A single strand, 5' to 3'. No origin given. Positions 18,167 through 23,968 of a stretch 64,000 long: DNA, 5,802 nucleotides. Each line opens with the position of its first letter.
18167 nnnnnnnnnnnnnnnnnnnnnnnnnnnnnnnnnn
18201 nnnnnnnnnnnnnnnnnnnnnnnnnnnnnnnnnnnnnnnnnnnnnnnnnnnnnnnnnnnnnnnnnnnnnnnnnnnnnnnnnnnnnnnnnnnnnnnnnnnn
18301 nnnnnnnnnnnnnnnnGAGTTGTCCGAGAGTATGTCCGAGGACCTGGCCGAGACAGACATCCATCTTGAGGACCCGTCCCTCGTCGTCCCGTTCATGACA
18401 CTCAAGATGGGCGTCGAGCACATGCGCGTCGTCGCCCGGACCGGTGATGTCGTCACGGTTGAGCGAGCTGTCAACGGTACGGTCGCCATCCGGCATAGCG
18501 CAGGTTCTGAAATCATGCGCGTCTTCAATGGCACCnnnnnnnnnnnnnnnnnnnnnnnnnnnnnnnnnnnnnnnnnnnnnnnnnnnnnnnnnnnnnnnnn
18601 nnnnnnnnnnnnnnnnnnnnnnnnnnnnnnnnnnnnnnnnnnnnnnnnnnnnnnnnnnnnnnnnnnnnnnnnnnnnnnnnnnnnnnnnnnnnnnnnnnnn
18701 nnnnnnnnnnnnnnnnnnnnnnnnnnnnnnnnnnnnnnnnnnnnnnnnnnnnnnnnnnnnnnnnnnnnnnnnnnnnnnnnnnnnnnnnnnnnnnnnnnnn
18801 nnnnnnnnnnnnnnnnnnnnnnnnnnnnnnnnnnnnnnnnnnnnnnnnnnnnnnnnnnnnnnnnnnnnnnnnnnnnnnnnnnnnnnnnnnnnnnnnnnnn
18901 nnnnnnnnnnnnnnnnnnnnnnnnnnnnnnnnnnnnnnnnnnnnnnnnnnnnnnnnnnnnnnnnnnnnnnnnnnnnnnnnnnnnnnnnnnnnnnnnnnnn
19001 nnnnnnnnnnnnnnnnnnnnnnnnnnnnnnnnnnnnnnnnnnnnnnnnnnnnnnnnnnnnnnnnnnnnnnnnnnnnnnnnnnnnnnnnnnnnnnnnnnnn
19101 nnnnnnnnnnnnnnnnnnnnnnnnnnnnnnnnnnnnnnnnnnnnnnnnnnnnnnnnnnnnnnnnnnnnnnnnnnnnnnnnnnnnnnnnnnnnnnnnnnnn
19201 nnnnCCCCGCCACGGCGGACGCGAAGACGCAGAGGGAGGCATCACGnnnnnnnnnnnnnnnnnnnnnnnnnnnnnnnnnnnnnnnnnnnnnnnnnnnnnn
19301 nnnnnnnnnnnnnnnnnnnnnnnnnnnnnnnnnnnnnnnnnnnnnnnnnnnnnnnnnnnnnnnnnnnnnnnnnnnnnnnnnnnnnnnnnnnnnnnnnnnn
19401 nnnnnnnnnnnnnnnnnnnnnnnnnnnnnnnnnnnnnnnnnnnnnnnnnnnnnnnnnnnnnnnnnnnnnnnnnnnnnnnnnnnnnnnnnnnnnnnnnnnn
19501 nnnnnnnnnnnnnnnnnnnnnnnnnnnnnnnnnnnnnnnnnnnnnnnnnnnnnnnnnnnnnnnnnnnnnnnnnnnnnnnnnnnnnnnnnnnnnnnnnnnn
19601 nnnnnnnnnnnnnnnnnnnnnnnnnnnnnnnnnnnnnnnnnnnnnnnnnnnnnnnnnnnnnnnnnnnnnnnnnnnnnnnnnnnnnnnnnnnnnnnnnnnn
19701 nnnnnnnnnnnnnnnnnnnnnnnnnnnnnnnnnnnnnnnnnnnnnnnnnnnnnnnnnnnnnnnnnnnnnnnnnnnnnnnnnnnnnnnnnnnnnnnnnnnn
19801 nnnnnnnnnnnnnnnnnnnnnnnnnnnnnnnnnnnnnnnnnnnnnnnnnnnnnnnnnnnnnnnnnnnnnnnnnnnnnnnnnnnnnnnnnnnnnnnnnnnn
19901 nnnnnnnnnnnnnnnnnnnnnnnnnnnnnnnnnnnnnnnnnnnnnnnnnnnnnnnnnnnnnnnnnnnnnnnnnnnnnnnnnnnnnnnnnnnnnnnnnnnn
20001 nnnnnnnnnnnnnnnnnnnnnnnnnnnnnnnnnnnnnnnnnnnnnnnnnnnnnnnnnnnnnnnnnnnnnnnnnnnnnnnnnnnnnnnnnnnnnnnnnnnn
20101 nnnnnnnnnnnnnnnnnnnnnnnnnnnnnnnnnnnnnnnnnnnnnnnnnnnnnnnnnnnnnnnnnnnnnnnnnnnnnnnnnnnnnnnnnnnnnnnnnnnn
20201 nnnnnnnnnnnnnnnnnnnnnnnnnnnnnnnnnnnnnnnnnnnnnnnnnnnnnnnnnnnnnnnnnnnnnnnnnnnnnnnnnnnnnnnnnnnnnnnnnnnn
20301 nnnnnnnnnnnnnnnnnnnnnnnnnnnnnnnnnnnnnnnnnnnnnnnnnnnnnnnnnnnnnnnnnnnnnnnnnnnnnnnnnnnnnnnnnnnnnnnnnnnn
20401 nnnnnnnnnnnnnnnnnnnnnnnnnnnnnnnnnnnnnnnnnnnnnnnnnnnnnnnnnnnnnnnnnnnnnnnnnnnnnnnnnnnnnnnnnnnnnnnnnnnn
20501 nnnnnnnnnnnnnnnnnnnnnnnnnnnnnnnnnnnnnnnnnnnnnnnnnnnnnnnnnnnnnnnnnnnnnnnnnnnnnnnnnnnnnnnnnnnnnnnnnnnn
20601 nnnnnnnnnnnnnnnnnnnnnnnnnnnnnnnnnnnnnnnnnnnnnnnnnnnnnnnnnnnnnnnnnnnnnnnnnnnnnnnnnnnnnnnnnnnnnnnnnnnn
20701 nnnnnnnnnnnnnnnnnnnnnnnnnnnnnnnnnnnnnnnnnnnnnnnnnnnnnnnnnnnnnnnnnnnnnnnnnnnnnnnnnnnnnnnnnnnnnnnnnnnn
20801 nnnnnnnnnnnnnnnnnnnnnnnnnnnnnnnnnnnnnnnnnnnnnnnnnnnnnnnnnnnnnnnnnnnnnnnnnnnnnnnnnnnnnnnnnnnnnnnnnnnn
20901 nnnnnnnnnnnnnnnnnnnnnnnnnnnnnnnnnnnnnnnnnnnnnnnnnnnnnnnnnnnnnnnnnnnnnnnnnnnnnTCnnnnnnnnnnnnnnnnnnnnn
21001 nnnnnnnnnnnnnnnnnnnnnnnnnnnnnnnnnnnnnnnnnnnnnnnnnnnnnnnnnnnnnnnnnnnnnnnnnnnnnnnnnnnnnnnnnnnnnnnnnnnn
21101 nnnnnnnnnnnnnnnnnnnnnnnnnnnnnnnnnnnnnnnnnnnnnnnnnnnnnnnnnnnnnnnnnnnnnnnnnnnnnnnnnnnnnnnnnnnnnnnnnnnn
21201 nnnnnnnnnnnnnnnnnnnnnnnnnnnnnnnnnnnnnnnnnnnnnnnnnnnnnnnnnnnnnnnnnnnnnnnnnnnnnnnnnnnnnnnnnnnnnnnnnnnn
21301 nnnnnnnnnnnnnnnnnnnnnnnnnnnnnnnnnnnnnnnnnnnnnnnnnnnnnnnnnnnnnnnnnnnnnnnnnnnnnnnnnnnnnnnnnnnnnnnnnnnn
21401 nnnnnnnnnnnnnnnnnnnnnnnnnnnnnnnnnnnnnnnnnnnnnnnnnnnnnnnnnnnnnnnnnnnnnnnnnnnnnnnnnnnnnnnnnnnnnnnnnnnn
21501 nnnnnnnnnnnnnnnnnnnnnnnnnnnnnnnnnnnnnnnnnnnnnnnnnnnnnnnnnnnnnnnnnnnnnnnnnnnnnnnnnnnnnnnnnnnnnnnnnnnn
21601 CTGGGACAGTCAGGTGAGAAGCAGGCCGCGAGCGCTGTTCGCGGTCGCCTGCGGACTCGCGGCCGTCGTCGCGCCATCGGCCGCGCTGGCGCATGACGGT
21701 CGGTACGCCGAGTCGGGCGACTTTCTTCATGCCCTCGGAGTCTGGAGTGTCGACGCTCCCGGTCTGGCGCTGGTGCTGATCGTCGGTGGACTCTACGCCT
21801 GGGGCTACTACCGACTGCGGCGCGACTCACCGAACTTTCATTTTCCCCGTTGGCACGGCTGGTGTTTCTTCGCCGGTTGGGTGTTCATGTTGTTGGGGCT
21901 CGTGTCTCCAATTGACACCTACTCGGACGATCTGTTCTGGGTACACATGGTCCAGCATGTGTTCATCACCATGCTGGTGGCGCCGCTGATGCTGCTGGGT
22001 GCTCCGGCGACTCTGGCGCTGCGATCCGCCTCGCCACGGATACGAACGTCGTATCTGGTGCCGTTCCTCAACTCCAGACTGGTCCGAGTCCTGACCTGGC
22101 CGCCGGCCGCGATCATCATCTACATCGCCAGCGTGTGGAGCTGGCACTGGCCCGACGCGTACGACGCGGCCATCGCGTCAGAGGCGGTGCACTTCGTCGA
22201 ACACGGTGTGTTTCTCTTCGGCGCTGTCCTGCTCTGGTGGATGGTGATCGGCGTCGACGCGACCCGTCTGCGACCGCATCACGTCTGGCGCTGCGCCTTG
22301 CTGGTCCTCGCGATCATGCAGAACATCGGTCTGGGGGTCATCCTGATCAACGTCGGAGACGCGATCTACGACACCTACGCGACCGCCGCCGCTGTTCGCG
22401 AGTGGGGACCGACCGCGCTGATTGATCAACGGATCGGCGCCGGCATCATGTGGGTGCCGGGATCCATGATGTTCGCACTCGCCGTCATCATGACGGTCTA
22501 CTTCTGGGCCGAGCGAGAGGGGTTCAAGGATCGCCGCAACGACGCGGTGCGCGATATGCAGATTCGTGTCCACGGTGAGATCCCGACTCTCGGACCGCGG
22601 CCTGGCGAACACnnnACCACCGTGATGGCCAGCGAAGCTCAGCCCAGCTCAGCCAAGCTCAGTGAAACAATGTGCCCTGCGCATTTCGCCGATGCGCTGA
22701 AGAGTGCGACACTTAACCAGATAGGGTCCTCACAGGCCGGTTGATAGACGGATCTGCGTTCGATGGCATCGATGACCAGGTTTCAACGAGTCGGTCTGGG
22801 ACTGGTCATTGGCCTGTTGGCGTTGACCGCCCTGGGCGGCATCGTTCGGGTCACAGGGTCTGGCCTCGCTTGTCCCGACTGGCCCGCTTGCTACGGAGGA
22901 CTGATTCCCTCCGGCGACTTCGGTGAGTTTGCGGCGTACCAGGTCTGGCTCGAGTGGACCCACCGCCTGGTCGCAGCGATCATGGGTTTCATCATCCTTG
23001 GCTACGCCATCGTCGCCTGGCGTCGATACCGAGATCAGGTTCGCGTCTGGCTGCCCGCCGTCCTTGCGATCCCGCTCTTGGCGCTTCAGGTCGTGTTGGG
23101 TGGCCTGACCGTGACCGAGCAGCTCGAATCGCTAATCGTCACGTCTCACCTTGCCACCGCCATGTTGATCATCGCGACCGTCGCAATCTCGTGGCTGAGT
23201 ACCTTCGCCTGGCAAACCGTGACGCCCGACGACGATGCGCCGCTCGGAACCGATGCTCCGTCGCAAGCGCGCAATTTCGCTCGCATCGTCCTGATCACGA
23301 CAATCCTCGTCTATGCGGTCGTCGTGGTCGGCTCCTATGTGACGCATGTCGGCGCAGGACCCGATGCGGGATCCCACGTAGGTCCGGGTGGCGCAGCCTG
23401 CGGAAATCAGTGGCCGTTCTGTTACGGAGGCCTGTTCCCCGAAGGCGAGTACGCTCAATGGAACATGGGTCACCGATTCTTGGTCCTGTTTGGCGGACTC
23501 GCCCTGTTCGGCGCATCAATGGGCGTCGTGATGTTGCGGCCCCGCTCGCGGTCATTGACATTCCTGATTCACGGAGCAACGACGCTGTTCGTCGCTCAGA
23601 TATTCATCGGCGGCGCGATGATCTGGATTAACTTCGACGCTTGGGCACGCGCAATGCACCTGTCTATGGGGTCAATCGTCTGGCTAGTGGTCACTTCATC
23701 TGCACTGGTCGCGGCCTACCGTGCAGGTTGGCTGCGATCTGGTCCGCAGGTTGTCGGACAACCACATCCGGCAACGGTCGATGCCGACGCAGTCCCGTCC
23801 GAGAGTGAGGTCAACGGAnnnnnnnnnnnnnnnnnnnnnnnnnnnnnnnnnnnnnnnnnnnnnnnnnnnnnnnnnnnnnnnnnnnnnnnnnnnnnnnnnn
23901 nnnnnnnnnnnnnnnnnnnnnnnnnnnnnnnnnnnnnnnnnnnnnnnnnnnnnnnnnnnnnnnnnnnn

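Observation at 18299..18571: Extra beta-rich domain inserted in cytochrome c oxidase subunit II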

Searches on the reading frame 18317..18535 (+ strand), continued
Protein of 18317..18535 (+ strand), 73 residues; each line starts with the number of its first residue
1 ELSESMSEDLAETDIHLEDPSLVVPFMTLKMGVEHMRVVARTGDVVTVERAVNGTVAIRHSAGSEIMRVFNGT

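Call 66: search_protein_families(library=pfam, proteins=[P0122, P0126, P0127], max_evalue=0.00001)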
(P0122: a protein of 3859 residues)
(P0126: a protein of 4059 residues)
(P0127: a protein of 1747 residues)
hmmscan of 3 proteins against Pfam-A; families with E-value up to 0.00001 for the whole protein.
P0122 (3859 aa): 2 families
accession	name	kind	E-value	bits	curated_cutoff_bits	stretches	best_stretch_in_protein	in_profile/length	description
PF00353.25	HemolysinCabind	-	1.4e-24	86.1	23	1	3731-3765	2-36/36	RTX calcium-binding nonapeptide repeat (4 copies)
PF00028.23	Cadherin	-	2.3e-14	54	28.8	1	2983-3073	4-92/93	Cadherin domain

P0126 (4059 aa): 2 families
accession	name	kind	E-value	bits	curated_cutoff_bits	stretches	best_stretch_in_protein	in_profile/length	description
PF13517.12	FG-GAP_3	-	2.9e-18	66.6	26.9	1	1632-1698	1-61/61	FG-GAP-like repeat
PF01839.29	FG-GAP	-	1.4e-13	50.9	22.1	1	1681-1713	3-37/37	FG-GAP repeat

P0127 (1747 aa): 1 family
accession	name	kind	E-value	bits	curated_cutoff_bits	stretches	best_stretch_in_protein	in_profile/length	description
PF00353.25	HemolysinCabind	-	6.6e-22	77.6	23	1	716-750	2-36/36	RTX calcium-binding nonapeptide repeat (4 copies)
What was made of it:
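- Closest known: Tandem-repeat giant secreted proteins. Same: Extracytoplasmic context, with RTX, cadherin and FG-GAP co-domains (call 66).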

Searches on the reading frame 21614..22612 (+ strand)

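Call 21: search_protein_families(library=pfam, proteins=[window:21614-22612:+], max_evalue=0.001)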
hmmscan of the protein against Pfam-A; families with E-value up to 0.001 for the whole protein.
window:21614-22612:+ (333 aa): 1 family
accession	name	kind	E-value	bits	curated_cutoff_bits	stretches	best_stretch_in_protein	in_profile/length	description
PF09678.15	Caa3_CtaG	-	2.5e-62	210.8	27.7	1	60-299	2-235/237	Cytochrome c oxidase caa3 assembly factor (Caa3_CtaG)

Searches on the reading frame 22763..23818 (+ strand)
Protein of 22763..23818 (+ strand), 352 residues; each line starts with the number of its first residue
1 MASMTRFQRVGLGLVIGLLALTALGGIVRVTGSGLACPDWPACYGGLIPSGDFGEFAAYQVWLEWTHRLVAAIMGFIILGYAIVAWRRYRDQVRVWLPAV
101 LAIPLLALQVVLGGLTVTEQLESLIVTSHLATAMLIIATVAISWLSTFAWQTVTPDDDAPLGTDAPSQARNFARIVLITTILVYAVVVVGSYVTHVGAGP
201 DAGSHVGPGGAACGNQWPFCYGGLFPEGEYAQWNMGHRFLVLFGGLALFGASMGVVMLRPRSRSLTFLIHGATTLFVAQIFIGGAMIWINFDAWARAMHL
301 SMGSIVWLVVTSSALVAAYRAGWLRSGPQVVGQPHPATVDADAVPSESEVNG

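Call 21: search_protein_families(library=pfam, proteins=[window:22763-23818:+], max_evalue=0.001)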
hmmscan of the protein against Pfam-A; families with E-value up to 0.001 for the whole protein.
window:22763-23818:+ (352 aa): 1 family
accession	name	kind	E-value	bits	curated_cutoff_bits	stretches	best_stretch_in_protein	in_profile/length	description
PF02628.20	COX15-CtaA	-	5.3e-33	114.9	29.9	1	12-310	5-321/322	Cytochrome oxidase assembly protein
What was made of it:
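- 21614..24747 (+): Assembly genes: Caa3_CtaG (21614-22615), COX15/CtaA heme A synthase (22763-23821) and UbiA-family heme O synthase CtaB (23818-24747). Pfam hits in call 21.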
